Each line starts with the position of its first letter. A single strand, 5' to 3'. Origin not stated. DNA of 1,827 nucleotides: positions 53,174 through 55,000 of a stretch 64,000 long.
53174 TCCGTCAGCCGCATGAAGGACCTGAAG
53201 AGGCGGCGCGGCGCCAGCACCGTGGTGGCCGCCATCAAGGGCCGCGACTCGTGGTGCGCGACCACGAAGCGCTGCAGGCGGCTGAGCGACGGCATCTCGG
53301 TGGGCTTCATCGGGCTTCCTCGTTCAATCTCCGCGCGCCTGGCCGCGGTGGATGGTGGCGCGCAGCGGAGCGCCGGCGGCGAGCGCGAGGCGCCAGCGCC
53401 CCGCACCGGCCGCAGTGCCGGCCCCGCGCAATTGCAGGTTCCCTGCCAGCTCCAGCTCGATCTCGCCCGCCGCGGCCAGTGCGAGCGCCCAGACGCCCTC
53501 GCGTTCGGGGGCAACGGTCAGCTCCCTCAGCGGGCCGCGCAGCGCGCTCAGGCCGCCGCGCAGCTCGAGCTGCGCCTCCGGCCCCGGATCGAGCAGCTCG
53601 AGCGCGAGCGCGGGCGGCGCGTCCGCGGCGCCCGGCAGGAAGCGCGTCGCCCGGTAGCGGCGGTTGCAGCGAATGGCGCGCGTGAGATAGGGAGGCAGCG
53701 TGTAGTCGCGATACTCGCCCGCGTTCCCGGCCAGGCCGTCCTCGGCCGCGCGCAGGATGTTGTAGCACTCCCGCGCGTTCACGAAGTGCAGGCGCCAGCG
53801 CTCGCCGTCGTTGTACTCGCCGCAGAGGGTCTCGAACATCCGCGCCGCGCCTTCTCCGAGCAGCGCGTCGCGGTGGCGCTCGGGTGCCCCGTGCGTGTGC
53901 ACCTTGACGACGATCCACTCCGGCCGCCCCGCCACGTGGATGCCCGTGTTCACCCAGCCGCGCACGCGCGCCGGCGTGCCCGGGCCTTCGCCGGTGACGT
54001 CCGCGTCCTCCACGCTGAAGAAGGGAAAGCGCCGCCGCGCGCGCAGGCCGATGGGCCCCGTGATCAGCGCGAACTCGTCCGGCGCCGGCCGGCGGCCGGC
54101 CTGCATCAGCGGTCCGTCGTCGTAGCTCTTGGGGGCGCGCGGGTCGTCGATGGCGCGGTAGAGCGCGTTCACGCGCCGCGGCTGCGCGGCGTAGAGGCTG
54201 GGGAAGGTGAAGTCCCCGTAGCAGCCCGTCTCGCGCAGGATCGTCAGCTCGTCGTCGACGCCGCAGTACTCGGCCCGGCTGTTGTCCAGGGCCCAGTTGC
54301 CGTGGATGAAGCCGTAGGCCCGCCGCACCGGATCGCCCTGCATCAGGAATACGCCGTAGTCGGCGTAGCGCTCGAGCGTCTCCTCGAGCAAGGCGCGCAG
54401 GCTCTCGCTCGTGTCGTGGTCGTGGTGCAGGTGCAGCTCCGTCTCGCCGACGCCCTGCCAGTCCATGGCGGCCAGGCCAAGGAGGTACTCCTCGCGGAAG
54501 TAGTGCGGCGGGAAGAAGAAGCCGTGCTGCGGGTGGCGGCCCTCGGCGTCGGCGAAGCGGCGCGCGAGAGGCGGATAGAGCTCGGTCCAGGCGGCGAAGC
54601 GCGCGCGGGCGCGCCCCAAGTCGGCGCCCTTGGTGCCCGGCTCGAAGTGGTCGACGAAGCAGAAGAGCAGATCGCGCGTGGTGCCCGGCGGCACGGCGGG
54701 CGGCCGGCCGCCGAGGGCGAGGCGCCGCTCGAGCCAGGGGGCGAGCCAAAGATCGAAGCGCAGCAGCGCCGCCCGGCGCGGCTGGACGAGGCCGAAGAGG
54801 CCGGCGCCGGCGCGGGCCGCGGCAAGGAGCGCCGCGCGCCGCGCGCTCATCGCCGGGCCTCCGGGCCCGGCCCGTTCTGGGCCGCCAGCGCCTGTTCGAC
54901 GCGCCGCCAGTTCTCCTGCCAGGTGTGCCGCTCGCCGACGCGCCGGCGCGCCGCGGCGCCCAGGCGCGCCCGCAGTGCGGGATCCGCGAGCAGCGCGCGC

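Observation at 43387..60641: Exopolysaccharide locus whose gene set matches the exosortase/PEP-CTERM-associated module (ligase-ACP-AsnB-deacetylase-GT4x2 + sugar transferase + Wza-like + PEP-CTERM protein)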

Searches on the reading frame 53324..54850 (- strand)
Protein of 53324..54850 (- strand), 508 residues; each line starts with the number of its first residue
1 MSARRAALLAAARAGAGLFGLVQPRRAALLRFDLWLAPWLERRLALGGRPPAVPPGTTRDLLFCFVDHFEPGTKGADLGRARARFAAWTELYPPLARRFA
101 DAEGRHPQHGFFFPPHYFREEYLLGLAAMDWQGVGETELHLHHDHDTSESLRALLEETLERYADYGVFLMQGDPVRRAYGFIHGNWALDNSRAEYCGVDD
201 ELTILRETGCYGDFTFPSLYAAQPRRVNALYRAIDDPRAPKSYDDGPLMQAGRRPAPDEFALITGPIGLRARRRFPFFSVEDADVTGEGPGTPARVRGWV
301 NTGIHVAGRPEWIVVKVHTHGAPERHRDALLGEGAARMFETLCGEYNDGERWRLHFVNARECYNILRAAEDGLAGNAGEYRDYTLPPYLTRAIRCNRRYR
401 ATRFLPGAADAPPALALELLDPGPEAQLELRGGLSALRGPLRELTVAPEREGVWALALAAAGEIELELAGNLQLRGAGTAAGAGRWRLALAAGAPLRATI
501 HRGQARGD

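Call 6: search_protein_families(library=ncbifam, proteins=[window:53324-54850:-], max_evalue=0.01)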
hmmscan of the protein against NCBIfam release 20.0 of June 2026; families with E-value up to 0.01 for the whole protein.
window:53324-54850:- (508 aa): 0 families

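Call 8: search_protein_families(library=pfam, proteins=[window:53324-54850:-], max_evalue=0.01)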
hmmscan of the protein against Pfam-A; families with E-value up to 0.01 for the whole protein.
window:53324-54850:- (508 aa): 0 families

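Call 15: find_homologous_proteins(query=window:53324-54850:-, max_evalue=0.001)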
Query window:53324-54850:- (508 aa): 710 proteins with E <= 0.001 among 8000 candidates; the best 120 are listed.
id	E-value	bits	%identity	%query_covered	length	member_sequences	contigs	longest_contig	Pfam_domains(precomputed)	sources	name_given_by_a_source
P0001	0.0e+0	1166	100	100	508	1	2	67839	-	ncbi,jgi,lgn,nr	ncbi:hypothetical protein FJ251_00230 [bacterium]|nr:hypothetical protein [bacterium]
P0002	0.0e+0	1024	88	100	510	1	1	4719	-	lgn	-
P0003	2.3e-283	959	83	99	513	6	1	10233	-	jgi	jgi:hypothetical protein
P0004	5.6e-277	938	83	98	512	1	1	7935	-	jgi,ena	-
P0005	6.7e-248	842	74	98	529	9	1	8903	-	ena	-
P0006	6.1e-225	766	68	96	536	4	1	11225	-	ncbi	-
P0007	7.7e-222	756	68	96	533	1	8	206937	-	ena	-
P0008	1.4e-220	752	69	91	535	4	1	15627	-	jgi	-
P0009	1.3e-204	699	63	98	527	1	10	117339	-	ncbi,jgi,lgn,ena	-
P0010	2.1e-200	685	80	74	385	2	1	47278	-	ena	-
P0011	3.1e-197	675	64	94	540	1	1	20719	-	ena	-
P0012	4.5e-188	644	63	90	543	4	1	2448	-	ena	-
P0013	7.4e-188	644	63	89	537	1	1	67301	-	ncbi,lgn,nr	ncbi:MAG: hypothetical protein JW819_07645 [Candidatus Krumholzibacteriota bacterium]|nr:hypothetica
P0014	2.7e-187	642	61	92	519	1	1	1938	-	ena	-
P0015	1.6e-183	629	57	99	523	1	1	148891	-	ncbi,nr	ncbi:MAG: hypothetical protein GY835_04415 [bacterium]|nr:hypothetical protein [bacterium]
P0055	6.9e-96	340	48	64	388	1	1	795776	-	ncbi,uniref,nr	ncbi:hypothetical protein [Alteromonas sp. C1M14]|uniref:hypothetical protein n=1 Tax=Alteromonas sp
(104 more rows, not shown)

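Call 16: find_encoding_contigs(protein=P0001, flank=10000, max_places=4)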
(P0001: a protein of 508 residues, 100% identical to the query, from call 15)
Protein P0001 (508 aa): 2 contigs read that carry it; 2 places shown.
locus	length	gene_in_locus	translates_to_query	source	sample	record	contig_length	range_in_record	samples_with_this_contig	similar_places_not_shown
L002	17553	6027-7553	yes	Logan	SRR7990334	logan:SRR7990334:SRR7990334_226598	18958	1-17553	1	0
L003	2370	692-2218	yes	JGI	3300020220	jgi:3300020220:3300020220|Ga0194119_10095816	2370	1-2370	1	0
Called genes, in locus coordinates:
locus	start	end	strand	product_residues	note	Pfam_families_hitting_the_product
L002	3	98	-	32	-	?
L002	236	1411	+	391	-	PF02350:Epimerase_2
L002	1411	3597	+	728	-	PF16889:Hepar_II_III_N, PF07940:Hepar_II_III_C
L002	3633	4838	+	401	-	PF13439:Glyco_transf_4, PF13579:Glyco_trans_4_4, PF20706:GT4-conflict, PF00534:Glycos_transf_1, PF13692:Glyco_trans_1_4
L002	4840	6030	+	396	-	PF13439:Glyco_transf_4, PF13579:Glyco_trans_4_4, PF00534:Glycos_transf_1, PF13692:Glyco_trans_1_4, PF13524:Glyco_trans_1_2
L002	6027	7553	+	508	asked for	-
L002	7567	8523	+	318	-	PF01522:Polysacc_deac_1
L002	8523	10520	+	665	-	PF13522:GATase_6, PF13537:GATase_7, PF00733:Asn_synthase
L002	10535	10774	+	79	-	-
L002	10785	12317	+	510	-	PF00501:AMP-binding, PF13193:AMP-binding_C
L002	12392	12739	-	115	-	PF07589:PEP_exosort_dom (weak)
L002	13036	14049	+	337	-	PF02563:Poly_export, PF10531:SLBB (faint), PF22461:SLBB_2 (faint)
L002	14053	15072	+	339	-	PF03706:LPG_synthase_TM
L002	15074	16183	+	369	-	PF18935:DUF5683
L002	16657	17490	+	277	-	PF02397:Bac_transf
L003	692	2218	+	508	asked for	-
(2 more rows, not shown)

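Call 17: find_encoding_contigs(protein=P0055, flank=10000, max_places=2)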
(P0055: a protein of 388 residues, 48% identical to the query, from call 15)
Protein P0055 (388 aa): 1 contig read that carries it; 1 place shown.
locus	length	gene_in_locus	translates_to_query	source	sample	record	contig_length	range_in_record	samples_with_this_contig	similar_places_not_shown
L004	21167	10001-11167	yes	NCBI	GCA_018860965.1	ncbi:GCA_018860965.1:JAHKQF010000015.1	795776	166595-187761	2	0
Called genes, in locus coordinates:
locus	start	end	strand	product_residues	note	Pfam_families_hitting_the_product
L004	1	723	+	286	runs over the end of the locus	PF00899:ThiF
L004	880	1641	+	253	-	PF07589:PEP_exosort_dom (weak)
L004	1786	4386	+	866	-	PF03704:BTAD (faint), PF07719:TPR_2 (faint), PF09295:ChAPs (faint), PF12895:ANAPC3 (faint), PF13371:TPR_9 (faint), PF13428:TPR_14 (faint), PF20225:DUF6584 (faint), PF14559:TPR_19 (weak), +13 more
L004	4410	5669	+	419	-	PF13439:Glyco_transf_4 (weak), PF00534:Glycos_transf_1, PF13692:Glyco_trans_1_4, PF13524:Glyco_trans_1_2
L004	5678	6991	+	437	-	PF03721:UDPG_MGDP_dh_N, PF00984:UDPG_MGDP_dh, PF03720:UDPG_MGDP_dh_C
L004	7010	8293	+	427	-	PF00534:Glycos_transf_1, PF13692:Glyco_trans_1_4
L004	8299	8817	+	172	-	PF00132:Hexapep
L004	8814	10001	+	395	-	PF13506:Glyco_transf_21 (weak), PF00535:Glycos_transf_2, PF13641:Glyco_tranf_2_3, PF13632:Glyco_trans_2_3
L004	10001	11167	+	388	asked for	-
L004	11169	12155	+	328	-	PF01522:Polysacc_deac_1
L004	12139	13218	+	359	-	PF13439:Glyco_transf_4, PF13579:Glyco_trans_4_4 (weak), PF00534:Glycos_transf_1, PF13692:Glyco_trans_1_4, PF13524:Glyco_trans_1_2 (weak)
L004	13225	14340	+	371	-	PF13439:Glyco_transf_4 (weak), PF20706:GT4-conflict (weak), PF00534:Glycos_transf_1, PF13692:Glyco_trans_1_4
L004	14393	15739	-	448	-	PF01663:Phosphodiest (weak)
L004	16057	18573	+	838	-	-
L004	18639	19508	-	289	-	PF00685:Sulfotransfer_1, PF13469:Sulfotransfer_3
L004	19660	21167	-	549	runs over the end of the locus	-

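Call 18: find_encoding_contigs(protein=P0013, flank=10000, max_places=2)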
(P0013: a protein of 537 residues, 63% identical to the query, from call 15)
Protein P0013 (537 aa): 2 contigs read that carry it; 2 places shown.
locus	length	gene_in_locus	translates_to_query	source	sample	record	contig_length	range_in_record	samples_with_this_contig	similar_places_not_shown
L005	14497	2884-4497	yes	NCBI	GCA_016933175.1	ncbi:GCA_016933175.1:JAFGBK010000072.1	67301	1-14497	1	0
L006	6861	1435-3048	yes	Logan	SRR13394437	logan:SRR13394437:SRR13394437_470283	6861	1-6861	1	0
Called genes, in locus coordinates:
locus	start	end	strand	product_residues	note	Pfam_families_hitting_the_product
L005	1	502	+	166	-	?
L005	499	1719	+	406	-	PF13439:Glyco_transf_4, PF13579:Glyco_trans_4_4, PF20706:GT4-conflict, PF00534:Glycos_transf_1, PF13692:Glyco_trans_1_4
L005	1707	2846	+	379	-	PF13439:Glyco_transf_4 (faint), PF13692:Glyco_trans_1_4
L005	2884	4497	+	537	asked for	-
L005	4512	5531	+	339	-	PF01522:Polysacc_deac_1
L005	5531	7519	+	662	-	PF13522:GATase_6, PF13537:GATase_7, PF00733:Asn_synthase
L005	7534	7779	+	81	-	-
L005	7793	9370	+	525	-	PF00501:AMP-binding, PF13193:AMP-binding_C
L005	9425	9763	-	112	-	PF07589:PEP_exosort_dom (weak)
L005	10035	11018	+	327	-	PF02563:Poly_export, PF10531:SLBB (faint), PF22461:SLBB_2 (weak)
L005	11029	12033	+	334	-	PF03706:LPG_synthase_TM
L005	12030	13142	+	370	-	-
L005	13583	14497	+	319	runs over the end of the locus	-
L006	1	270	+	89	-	?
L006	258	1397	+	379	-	PF13439:Glyco_transf_4 (faint), PF13692:Glyco_trans_1_4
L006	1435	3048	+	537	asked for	-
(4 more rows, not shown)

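Call 19: find_encoding_contigs(protein=P0007, flank=10000, max_places=1)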
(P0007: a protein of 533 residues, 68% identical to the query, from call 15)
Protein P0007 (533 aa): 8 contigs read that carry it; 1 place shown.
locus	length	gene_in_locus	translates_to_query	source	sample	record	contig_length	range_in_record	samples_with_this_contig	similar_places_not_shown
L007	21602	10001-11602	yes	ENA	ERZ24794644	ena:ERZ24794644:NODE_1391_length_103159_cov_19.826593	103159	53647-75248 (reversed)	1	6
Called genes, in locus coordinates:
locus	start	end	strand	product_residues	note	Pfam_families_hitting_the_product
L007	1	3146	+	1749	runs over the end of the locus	PF07610:DUF1573 (faint), PF12371:TMEM131_like_N (faint), PF22067:Cep192_D3 (faint), PF22544:HYDIN_VesB_CFA65-like_Ig (weak), PF24507:Ig_CFAP65_4th (faint), PF15780:ASH (weak), PF22073:Cep192_D4 (weak), PF13860:FlgD_ig, +3 more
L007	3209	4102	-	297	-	-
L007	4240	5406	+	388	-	PF02350:Epimerase_2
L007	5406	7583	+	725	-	PF16889:Hepar_II_III_N, PF07940:Hepar_II_III_C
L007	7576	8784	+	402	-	PF13439:Glyco_transf_4, PF13579:Glyco_trans_4_4, PF20706:GT4-conflict, PF00534:Glycos_transf_1, PF13692:Glyco_trans_1_4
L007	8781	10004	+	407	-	PF13439:Glyco_transf_4, PF13579:Glyco_trans_4_4, PF00534:Glycos_transf_1, PF13692:Glyco_trans_1_4, PF13524:Glyco_trans_1_2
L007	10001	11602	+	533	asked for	-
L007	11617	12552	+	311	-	PF01522:Polysacc_deac_1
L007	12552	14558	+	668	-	PF13522:GATase_6, PF13537:GATase_7, PF00733:Asn_synthase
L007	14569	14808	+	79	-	-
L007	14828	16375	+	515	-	PF00501:AMP-binding, PF13193:AMP-binding_C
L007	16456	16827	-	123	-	PF07589:PEP_exosort_dom (weak)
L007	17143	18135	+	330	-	PF02563:Poly_export, PF10531:SLBB (weak), PF22461:SLBB_2 (weak), PF10531:SLBB, PF22461:SLBB_2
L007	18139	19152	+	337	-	PF03706:LPG_synthase_TM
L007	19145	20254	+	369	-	PF18935:DUF5683 (weak)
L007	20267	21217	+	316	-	-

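Call 20: find_encoding_contigs(protein=P0009, flank=10000, max_places=1)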
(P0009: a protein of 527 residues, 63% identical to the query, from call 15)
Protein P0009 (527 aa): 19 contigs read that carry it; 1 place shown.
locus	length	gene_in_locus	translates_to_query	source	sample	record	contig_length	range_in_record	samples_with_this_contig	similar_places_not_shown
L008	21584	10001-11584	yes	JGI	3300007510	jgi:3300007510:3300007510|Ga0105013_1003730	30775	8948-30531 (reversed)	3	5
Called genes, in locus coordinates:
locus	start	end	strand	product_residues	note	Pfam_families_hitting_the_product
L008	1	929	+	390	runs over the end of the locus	?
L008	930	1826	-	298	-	PF01370:Epimerase, PF08338:DUF1731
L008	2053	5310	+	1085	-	PF22544:HYDIN_VesB_CFA65-like_Ig (faint), PF15780:ASH (faint), PF22073:Cep192_D4 (faint), PF13860:FlgD_ig (weak)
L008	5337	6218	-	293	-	-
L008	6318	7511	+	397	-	PF02350:Epimerase_2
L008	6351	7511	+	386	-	PF02350:Epimerase_2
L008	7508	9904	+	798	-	PF16889:Hepar_II_III_N, PF07940:Hepar_II_III_C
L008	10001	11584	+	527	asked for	-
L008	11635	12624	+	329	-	PF01522:Polysacc_deac_1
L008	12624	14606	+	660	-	PF13522:GATase_6, PF13537:GATase_7, PF00733:Asn_synthase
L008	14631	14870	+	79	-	-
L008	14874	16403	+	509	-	PF00501:AMP-binding, PF13193:AMP-binding_C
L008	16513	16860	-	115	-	PF07589:PEP_exosort_dom (weak)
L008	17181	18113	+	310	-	PF02563:Poly_export, PF10531:SLBB (weak), PF22461:SLBB_2 (weak), PF10531:SLBB (weak)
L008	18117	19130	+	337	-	PF03706:LPG_synthase_TM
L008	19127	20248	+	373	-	PF18935:DUF5683 (weak)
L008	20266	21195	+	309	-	-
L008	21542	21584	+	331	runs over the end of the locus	-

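Call 21: find_encoding_contigs(protein=P0015, flank=10000, max_places=1)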
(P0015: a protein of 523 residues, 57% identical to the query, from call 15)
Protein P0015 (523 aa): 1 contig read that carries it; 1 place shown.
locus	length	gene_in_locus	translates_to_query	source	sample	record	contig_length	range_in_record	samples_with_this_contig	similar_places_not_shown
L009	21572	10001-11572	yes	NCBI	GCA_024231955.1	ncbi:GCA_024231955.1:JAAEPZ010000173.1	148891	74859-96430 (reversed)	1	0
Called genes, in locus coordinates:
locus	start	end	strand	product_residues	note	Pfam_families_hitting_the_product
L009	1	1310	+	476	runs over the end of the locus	PF01839:FG-GAP (faint), PF13517:FG-GAP_3, PF18962:Por_Secre_tail (weak)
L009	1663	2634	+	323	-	PF01582:TIR (weak), PF13676:TIR_2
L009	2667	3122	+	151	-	PF18181:SLATT_1, PF14015:DUF4231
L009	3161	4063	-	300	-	-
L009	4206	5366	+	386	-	PF02350:Epimerase_2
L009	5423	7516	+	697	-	PF16889:Hepar_II_III_N, PF07940:Hepar_II_III_C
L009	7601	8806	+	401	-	PF13439:Glyco_transf_4, PF13579:Glyco_trans_4_4, PF13477:Glyco_trans_4_2 (faint), PF20706:GT4-conflict, PF00534:Glycos_transf_1, PF13692:Glyco_trans_1_4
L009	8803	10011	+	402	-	PF13439:Glyco_transf_4, PF13579:Glyco_trans_4_4, PF00534:Glycos_transf_1, PF13692:Glyco_trans_1_4, PF13524:Glyco_trans_1_2 (weak)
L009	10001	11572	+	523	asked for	-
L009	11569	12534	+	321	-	PF01522:Polysacc_deac_1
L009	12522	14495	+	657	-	PF13522:GATase_6, PF13537:GATase_7, PF00733:Asn_synthase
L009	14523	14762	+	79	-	-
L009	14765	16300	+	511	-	PF00501:AMP-binding, PF13193:AMP-binding_C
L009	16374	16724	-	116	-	PF07589:PEP_exosort_dom (weak)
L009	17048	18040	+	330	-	PF02563:Poly_export, PF22461:SLBB_2 (weak), PF10531:SLBB, PF22461:SLBB_2 (weak)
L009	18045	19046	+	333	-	PF03706:LPG_synthase_TM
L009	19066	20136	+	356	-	-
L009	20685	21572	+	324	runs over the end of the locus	-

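Call 30: search_solved_structures(query=A2, max_evalue=10, show_alignments=2)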
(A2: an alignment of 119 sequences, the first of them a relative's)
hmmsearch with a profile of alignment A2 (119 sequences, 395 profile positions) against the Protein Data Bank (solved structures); distinct sequences matched with E-value up to 10: 3.
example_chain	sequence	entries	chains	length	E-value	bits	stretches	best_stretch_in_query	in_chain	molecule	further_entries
3va7_A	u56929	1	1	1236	0.25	13.3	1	278-330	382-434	KLLA0E08119p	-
5i8i_A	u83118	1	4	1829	0.42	12.6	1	278-330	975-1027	Urea Amidolyase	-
6wi5_A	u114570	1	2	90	0.81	11.6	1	121-158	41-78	De novo designed protein Foldit4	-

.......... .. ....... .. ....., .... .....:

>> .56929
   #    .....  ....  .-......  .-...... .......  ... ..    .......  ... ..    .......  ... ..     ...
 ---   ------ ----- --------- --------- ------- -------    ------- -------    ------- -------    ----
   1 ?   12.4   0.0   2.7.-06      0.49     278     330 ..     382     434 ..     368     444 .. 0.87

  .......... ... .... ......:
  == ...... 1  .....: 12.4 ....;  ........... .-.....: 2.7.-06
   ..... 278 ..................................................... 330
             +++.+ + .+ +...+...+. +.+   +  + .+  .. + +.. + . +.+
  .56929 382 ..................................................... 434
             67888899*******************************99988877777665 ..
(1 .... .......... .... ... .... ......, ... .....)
